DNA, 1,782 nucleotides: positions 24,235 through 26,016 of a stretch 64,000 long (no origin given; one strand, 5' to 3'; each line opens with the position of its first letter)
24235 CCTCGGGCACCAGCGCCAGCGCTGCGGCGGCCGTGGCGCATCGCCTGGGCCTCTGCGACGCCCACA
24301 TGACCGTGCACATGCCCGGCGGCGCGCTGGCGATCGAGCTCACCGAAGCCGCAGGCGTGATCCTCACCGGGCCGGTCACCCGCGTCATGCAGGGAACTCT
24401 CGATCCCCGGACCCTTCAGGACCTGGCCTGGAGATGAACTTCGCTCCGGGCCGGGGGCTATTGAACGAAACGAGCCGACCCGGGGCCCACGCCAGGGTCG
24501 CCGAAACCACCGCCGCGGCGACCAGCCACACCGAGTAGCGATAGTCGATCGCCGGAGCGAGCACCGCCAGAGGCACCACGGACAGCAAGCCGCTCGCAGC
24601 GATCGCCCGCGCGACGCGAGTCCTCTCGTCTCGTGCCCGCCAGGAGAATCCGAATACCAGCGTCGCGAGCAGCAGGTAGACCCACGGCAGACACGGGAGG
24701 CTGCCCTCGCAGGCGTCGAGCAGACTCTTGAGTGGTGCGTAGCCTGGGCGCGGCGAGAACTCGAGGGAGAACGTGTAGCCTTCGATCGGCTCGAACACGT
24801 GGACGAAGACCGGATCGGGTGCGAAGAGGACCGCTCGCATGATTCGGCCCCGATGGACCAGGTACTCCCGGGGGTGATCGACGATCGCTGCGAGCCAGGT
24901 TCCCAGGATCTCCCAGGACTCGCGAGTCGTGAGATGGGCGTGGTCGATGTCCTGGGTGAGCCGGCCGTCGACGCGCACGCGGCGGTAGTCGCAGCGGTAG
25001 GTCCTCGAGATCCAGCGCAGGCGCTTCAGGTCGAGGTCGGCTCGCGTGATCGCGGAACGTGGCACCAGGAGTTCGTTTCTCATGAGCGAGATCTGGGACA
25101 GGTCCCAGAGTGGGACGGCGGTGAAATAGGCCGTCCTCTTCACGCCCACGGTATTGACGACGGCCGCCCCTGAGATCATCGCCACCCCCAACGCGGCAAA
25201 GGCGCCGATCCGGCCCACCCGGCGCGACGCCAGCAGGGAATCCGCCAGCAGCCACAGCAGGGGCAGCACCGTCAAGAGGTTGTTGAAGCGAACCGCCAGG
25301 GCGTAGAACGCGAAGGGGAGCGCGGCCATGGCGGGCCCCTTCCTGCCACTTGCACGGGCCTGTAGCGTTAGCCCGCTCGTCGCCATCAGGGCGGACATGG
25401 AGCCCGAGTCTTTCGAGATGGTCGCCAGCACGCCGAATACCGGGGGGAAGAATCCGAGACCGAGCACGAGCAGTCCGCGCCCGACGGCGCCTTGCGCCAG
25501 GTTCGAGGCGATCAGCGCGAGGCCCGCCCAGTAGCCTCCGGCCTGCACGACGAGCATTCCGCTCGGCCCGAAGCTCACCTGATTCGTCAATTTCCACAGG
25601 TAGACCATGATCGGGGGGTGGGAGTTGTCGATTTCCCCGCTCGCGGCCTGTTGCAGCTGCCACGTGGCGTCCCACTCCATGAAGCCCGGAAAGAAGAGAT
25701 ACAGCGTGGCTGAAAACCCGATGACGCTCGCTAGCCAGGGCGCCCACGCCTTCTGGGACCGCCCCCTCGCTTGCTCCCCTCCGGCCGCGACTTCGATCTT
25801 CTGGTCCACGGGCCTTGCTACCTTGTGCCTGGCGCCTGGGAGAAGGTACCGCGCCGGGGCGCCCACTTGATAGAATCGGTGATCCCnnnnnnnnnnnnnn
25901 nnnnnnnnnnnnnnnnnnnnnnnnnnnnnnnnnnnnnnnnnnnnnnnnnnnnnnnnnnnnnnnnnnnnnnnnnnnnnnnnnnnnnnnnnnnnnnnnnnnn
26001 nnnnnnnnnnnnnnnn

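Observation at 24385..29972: Envelope glycosylation cassette: GT2 + DUF2304 + methyltransferase flanked by two unclassified GT-C-like polytopic proteins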

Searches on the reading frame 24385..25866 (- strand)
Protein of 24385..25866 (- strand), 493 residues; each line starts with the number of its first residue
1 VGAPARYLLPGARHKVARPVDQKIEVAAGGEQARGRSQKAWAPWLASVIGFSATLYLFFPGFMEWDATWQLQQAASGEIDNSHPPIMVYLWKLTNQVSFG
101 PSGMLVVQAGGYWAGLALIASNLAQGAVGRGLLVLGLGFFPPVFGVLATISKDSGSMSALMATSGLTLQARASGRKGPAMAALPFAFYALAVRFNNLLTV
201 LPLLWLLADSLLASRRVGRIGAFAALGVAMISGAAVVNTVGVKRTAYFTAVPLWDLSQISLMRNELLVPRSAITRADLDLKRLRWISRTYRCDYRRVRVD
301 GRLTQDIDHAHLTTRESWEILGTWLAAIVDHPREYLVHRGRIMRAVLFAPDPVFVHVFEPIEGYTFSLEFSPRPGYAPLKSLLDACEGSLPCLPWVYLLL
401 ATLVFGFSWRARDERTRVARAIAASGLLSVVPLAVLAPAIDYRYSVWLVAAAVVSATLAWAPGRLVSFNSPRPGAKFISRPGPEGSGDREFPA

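Call 3: search_protein_families(library=pfam, proteins=[window:24385-25866:-], max_evalue=1)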
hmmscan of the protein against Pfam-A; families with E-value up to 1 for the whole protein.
window:24385-25866:- (493 aa): 0 families

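Call 4: search_protein_families(library=ncbifam, proteins=[window:24385-25866:-], max_evalue=1)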
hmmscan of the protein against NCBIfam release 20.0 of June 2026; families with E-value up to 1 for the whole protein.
window:24385-25866:- (493 aa): 0 families

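Call 6: find_homologous_proteins(query=window:24385-25866:-)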
Query window:24385-25866:- (493 aa): 14 proteins with E <= 0.001 among 8000 candidates.
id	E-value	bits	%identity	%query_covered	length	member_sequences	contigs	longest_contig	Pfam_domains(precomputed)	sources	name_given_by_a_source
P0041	0.0e+0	1056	100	96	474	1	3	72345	-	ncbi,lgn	-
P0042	4.6e-150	519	58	83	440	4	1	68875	-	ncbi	-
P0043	8.9e-148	511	56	83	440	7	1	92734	-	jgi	jgi:hypothetical protein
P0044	1.4e-141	491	54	90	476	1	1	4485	-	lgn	-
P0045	6.5e-137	476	53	87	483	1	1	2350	-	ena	-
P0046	9.5e-137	475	54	85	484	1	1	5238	-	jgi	-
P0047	3.1e-136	473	53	82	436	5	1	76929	-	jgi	jgi:hypothetical protein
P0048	1.2e-132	462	55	81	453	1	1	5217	-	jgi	jgi:hypothetical protein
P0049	6.7e-132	459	54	85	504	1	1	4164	-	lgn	-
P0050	1.4e-102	362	45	83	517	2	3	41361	-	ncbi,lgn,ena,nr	ncbi:MAG: hypothetical protein FJ144_10500 [Deltaproteobacteria bacterium]|nr:hypothetical protein [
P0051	2.4e-100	355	44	84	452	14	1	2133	-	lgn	-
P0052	1.0e-97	346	44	82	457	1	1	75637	-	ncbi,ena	-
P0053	4.0e-66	242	50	55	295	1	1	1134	-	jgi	jgi:hypothetical protein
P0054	2.8e-23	101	28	82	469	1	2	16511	-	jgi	jgi:hypothetical protein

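Call 20: find_encoding_contigs(protein=P0043, flank=8000, max_places=1)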
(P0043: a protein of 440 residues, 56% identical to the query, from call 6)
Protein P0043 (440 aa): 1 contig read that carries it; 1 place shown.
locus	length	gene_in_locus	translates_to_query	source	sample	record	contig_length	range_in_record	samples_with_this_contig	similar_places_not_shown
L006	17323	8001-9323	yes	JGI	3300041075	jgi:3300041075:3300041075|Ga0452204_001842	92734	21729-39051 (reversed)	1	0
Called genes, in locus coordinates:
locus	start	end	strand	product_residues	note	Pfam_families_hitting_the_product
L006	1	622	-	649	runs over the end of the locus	PF19554:DUF6077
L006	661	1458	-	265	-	PF01936:NYN, PF12872:OST-HTH (faint)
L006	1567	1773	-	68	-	-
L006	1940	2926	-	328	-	-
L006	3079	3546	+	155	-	PF18902:DUF5658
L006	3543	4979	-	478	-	PF21269:TreT_GT1, PF13692:Glyco_trans_1_4, PF13524:Glyco_trans_1_2 (weak), PF20706:GT4-conflict, PF00534:Glycos_transf_1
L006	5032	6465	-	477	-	PF03007:WS_DGAT_cat, PF06974:WS_DGAT_C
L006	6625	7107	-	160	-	PF04519:Bactofilin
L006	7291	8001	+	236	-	-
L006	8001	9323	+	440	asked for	-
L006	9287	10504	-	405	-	PF00685:Sulfotransfer_1 (weak), PF13469:Sulfotransfer_3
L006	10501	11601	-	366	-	PF06742:DUF1214 (faint)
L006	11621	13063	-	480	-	PF00890:FAD_binding_2, PF01266:DAO, PF12831:FAD_oxidored (weak)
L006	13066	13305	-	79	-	-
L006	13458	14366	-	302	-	PF25819:Nal1_C (weak)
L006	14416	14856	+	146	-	PF03061:4HBT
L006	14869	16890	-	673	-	-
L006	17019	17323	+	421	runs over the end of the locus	PF00067:p450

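Call 21: find_encoding_contigs(protein=P0050, flank=8000, max_places=1)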
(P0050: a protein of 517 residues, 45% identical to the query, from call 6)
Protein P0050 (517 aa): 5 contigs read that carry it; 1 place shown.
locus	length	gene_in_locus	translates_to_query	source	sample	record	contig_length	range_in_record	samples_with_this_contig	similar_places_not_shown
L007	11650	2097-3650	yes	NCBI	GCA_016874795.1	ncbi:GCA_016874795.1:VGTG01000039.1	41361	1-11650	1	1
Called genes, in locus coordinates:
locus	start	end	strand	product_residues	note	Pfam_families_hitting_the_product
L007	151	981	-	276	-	PF03096:Ndr, PF12697:Abhydrolase_6, PF00561:Abhydrolase_1, PF12146:Hydrolase_4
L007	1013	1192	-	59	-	-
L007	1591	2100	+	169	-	PF13577:SnoaL_4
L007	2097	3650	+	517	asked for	-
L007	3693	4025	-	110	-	-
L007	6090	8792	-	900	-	-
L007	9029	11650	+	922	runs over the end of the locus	PF02738:MoCoBD_1, PF20256:MoCoBD_2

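Call 22: find_encoding_contigs(protein=P0054, flank=8000, max_places=1)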
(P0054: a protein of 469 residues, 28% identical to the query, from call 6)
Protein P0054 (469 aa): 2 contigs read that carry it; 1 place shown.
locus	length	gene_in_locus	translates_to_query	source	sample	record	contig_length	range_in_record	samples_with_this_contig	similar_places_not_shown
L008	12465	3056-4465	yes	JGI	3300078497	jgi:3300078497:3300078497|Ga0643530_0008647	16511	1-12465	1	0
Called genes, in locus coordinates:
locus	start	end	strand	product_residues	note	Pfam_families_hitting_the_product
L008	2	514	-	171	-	?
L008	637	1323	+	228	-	PF00535:Glycos_transf_2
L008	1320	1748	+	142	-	PF10066:DUF2304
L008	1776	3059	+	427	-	-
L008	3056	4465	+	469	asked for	-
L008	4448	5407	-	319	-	PF12889:DUF3829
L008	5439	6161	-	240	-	PF13489:Methyltransf_23, PF08241:Methyltransf_11, PF08242:Methyltransf_12, PF13649:Methyltransf_25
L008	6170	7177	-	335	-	PF00535:Glycos_transf_2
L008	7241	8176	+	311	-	-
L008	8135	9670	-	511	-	-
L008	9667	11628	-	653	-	-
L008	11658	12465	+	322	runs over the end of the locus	PF00106:adh_short (weak), PF01073:3Beta_HSD, PF01370:Epimerase, PF02719:Polysacc_synt_2, PF04321:RmlD_sub_bind, PF07993:NAD_binding_4, PF13460:NAD_binding_10, PF16363:GDP_Man_Dehyd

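Call 25: predict_structure(alignment_id=A2)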
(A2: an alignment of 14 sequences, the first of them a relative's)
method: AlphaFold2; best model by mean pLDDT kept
length: 474 residues; sequences in the alignment: 14
mean_pLDDT: 82.0   pTM: 0.83
mean pLDDT of the five models: 82.0, 81.9, 80.1, 78.8, 78.3
residues with pLDDT >= 90: 205; 70-90: 174; 50-70: 55; < 50: 40
segments of 3 or more residues with pLDDT < 50: 1-11, 334-338, 450-452, 454-460, 467-474
pLDDT, mean of each block of 10 residues (from residue 1): 43 53 91 89 69 85 86 84 85 94 89 92 66 75 95 91 95 87 94 83 95 93 84 93 96 93 90 78 86 91 96 95 85 51 55 83 81 89 96 91 95 78 76 94 59 48 50 44
secondary structure, 60 per line:
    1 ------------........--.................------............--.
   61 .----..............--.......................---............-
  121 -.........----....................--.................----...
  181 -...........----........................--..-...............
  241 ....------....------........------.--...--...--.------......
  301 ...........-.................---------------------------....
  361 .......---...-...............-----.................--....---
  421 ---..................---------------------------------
elements in order: H13-20 H23-39 H46-57 H66-79 H82-104 H108-119 H122-130 H135-154 H157-173 H182-192 H197-220 H226-244 H261-267 E278-280 E283-285 H295-311 H313-329 H357-367 H375-389 H395-411 H414-417 H424-441

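Call 29: fold_search(model_id=the predicted structure, library=pdb)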
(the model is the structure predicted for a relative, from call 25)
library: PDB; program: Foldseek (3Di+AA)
matches with E <= 10: 151; with E <= 0.001: 0
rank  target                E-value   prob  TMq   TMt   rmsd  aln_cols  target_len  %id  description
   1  7oci_F                2.1e-02  1.00  0.36  0.28  14.8       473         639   11  Cryo-EM structure of yeast Ost6p containing oligosaccharyltransferase complex (released 2022-02-16)
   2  6s7t_A                2.2e-02  1.00  0.42  0.30  16.1       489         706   11  Cryo-EM structure of human oligosaccharyltransferase complex OST-B (released 2019-12-18)
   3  8b6l_I                3.5e-02  0.99  0.39  0.29  16.3       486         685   11  Subtomogram average of the human Sec61-TRAP-OSTA-translocon (released 2022-12-07)
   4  8pn9_A                4.5e-02  0.99  0.40  0.31  12.6       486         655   11  Structure of human oligosaccharyltransferase OST-A complex bound to NGI-1 (released 2024-05-08)
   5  6s7o_A                6.3e-02  0.97  0.36  0.27  15.8       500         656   11  Cryo-EM structure of human oligosaccharyltransferase complex OST-A (released 2019-12-18)
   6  8age_A                7.7e-02  0.99  0.39  0.30  13.2       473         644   11  Structure of yeast oligosaccharylransferase complex with acceptor peptide bound (released 2022-12-07)
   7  6x0o                  8.7e-02  0.87  0.32  0.16  18.3       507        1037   15  Single-Particle Cryo-EM Structure of Arabinosyltransferase EmbB from Mycobacterium smegmatis (released 2020-06-10)
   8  9n9j_I                9.1e-02  0.99  0.41  0.29  16.6       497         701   12  Structure of a GRP94 folding intermediate engaged with a CCDC134- and FKBP11-bound secretory translocon (released 2025-11-19)
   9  6ezn_F                1.2e-01  0.97  0.36  0.28  15.3       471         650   11  Cryo-EM structure of the yeast oligosaccharyltransferase (OST) complex (released 2018-01-17)
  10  8agb_A                1.4e-01  0.97  0.38  0.29  17.1       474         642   11  Structure of yeast oligosaccharylransferase complex with lipid-linked oligosaccharide bound (released 2022-12-07)
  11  6c26_A                1.6e-01  0.91  0.36  0.28  17.6       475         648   12  The Cryo-EM structure of a eukaryotic oligosaccharyl transferase complex (released 2018-01-31)
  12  8agc_A                3.5e-01  0.82  0.38  0.28  16.4       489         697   13  Structure of yeast oligosaccharylransferase complex with lipid-linked oligosaccharide and non-acceptor peptide bound (released 2022-12-07)
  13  7bvc_B                5.3e-01  0.41  0.29  0.15  19.3       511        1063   14  Cryo-EM structure of Mycobacterium smegmatis arabinosyltransferase EmbA-EmbB-AcpM2 in complex with ethambutol (released 2020-04-29)
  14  7bve_A                5.8e-01  0.41  0.29  0.15  19.0       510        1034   13  Cryo-EM structure of Mycobacterium smegmatis arabinosyltransferase EmbC2-AcpM2 in complex with ethambutol (released 2020-04-29)
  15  1ots_B                6.8e-01  0.08  0.15  0.15  21.0       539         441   11  Structure of the Escherichia coli ClC Chloride channel and Fab Complex (released 2003-04-15)
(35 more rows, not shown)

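Call 33: search_solved_structures(query=A2, max_evalue=10)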
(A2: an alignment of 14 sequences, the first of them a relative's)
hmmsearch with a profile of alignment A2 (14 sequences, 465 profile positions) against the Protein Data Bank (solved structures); distinct sequences matched with E-value up to 10: 2.
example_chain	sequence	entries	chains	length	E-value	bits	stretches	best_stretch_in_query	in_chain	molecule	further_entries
2hak_A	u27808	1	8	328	2.1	10.3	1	291-349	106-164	Serine/threonine-protein kinase MARK1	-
5cwf_A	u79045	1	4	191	2.2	10.3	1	131-207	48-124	Designed helical repeat protein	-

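Call 40: search_protein_representatives(alignment_id=A2)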
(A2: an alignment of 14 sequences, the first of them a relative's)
Query: 14 sequences, 465 profile positions. Proteins with E-value up to 0.001 (for the whole library): 4410; up to 1e-10: 2933; up to 1e-30: 1020. The best 150 are listed.
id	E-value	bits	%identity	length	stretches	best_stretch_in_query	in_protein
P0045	2.9e-220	748.4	-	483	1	5-457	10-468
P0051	4.2e-195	665.5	-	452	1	1-458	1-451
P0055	4.9e-159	546.6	-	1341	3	9-456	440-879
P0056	1.3e-140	485.8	-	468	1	25-458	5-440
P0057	3.4e-133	461.4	-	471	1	15-456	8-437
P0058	2.7e-131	455.1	-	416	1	31-452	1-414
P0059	2.4e-123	428.9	-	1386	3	16-454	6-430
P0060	1.4e-120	419.7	-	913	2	7-457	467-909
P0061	4.4e-120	418.2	-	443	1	20-456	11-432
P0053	1.4e-114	400.0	-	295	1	170-453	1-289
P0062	2.1e-104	366.5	-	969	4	17-446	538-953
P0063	3.8e-97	342.5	-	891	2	27-458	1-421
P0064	8.9e-88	311.6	-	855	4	13-220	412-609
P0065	1.6e-83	297.6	-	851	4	9-230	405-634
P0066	1.2e-82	294.8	-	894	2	12-453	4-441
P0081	4.3e-73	263.2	-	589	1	12-451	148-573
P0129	3.3e-64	233.9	-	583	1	19-453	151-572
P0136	1.4e-63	231.9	-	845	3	19-453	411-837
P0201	1.7e-58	215.1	-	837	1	19-452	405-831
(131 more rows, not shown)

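Call 41: search_protein_families(library=pfam, proteins=[P0055, P0059, P0060, P0062, P0064, P0065, P0081, P0129, P0136, P0201], max_evalue=0.01)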
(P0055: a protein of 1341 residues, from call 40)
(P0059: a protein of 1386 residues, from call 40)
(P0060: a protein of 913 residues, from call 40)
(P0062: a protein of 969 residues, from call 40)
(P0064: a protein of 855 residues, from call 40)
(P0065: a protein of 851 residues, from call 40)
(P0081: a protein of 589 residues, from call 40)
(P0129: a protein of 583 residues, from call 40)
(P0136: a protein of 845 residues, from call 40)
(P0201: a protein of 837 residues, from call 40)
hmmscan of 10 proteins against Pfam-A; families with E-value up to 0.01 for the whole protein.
P0055 (1341 aa): 0 families

P0059 (1386 aa): 0 families

P0060 (913 aa): 0 families

P0062 (969 aa): 0 families

P0064 (855 aa): 1 family
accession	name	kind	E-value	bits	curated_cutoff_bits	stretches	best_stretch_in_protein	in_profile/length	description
PF13567.11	DUF4131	-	0.0048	17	31.6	1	572-650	12-89/165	Domain of unknown function (DUF4131)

P0065 (851 aa): 0 families

P0081 (589 aa): 0 families

P0129 (583 aa): 0 families

P0136 (845 aa): 0 families

P0201 (837 aa): 0 families

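Call 46: find_encoding_contigs(protein=P0052, flank=7000, max_places=1)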
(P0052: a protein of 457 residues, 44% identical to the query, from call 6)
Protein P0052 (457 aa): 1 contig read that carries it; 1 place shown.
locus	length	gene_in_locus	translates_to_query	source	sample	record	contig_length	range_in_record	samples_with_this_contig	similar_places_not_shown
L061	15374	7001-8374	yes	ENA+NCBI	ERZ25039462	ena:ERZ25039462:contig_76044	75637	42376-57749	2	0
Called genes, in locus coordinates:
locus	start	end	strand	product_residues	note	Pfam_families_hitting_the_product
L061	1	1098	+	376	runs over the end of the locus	PF08461:WHD_RNase_R (faint), PF08206:OB_RNB, PF25049:OB_HELZ2 (weak), PF17876:CSD2, PF00773:RNB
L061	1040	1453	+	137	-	PF00773:RNB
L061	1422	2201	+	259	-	PF00773:RNB, PF00575:S1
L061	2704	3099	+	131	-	PF00588:SpoU_methylase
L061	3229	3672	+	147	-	PF01250:Ribosomal_S6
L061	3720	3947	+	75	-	PF01084:Ribosomal_S18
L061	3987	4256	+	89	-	-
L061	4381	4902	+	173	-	-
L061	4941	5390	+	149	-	PF01281:Ribosomal_L9_N, PF03948:Ribosomal_L9_C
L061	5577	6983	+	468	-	PF00772:DnaB, PF03796:DnaB_C, PF13481:AAA_25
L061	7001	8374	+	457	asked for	-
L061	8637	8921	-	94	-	PF01609:DDE_Tnp_1 (weak)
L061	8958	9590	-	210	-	PF05598:DUF772, PF01609:DDE_Tnp_1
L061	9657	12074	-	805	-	PF00884:Sulfatase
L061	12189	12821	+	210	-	PF05598:DUF772, PF01609:DDE_Tnp_1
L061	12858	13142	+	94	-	PF01609:DDE_Tnp_1 (weak)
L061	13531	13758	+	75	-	-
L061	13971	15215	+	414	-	-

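Call 51: search_protein_families(library=pfam, alignment_id=A4, max_evalue=1)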
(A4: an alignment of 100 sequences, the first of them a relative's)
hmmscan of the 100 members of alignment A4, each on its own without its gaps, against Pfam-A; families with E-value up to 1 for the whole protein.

A. member 1, P0041 (474 aa): 0 families

B. families by the number of members that match (of 100 scanned): 43 families (the first 25 are shown)
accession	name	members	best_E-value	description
PF13231.12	PMT_2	6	1.6e-05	Dolichyl-phosphate-mannose-protein mannosyltransferase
PF22570.1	LiaF-TM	2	0.0013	LiaF transmembrane domain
PF11833.13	CPP1-like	2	0.042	Protein CHAPERONE-LIKE PROTEIN OF POR1-like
PF20059.4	DUF6458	2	0.36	Domain of unknown function (DUF6458)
PF14351.11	DUF4401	1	1.7e-07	Domain of unknown function (DUF4401)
PF19529.4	DUF6057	1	0.0025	Family of unknown function (DUF6057)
PF16713.10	EAGR_box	1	0.0059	Enriched in aromatic and glycine Residues box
PF03203.19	MerC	1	0.015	MerC mercury resistance protein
PF06942.17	GlpM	1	0.016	GlpM protein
PF16237.10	DUF4896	1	0.016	Domain of unknown function (DUF4896)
PF09656.15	PGPGW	1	0.026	Putative transmembrane protein (PGPGW)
PF01539.22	HCV_env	1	0.028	Hepatitis C virus envelope glycoprotein E1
PF19094.5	EMC6_arch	1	0.03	EMC6-arch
PF15545.11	Ntox8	1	0.043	Bacterial toxin 8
PF19484.4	DUF6020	1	0.045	Family of unknown function (DUF6020)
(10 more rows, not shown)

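Call 73: search_protein_families(library=padloc, proteins=[window:24385-25809:-], max_evalue=0.001)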
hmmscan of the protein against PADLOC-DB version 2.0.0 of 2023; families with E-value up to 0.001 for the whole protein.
window:24385-25809:- (474 aa): 0 families

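Call 75: find_related_loci(query=A2, collection=metagenome_contigs, flank=6000)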
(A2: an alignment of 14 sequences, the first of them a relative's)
Query A2 (474 aa) in metagenome_contigs; peptide patterns used: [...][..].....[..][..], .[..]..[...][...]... (x = any residue, [..] = any of these).
79 stretches matched a pattern; 11 encode a relative of the query (tblastn E <= 1e-3); 11 distinct loci.
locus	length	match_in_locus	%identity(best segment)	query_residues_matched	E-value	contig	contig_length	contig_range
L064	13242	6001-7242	45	32-439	1e-99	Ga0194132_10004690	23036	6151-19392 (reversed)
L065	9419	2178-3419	45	32-439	1e-99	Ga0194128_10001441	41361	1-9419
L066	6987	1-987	41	63-440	2e-71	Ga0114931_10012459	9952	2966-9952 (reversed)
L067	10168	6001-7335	29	10-435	1e-28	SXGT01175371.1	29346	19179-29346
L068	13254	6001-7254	30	23-445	5e-28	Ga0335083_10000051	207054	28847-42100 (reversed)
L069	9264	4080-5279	26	40-439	2e-24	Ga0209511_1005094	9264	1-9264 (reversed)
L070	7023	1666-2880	29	26-435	5e-24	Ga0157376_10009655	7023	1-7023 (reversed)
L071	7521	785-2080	28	15-435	9e-20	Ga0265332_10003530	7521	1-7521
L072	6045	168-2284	27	5-439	2e-19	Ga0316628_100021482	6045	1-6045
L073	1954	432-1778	33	9-440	2e-17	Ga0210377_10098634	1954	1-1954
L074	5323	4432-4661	44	40-442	3e-6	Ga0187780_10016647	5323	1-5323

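Call 82: find_related_loci(query=A2, collection=viral_contigs, flank=6000)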
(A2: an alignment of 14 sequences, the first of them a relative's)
Query A2 (474 aa) in viral_contigs; peptide patterns used: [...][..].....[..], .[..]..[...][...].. (x = any residue, [..] = any of these).
31 stretches matched a pattern, but none encodes a relative of the query by tblastn (E <= 1e-3).
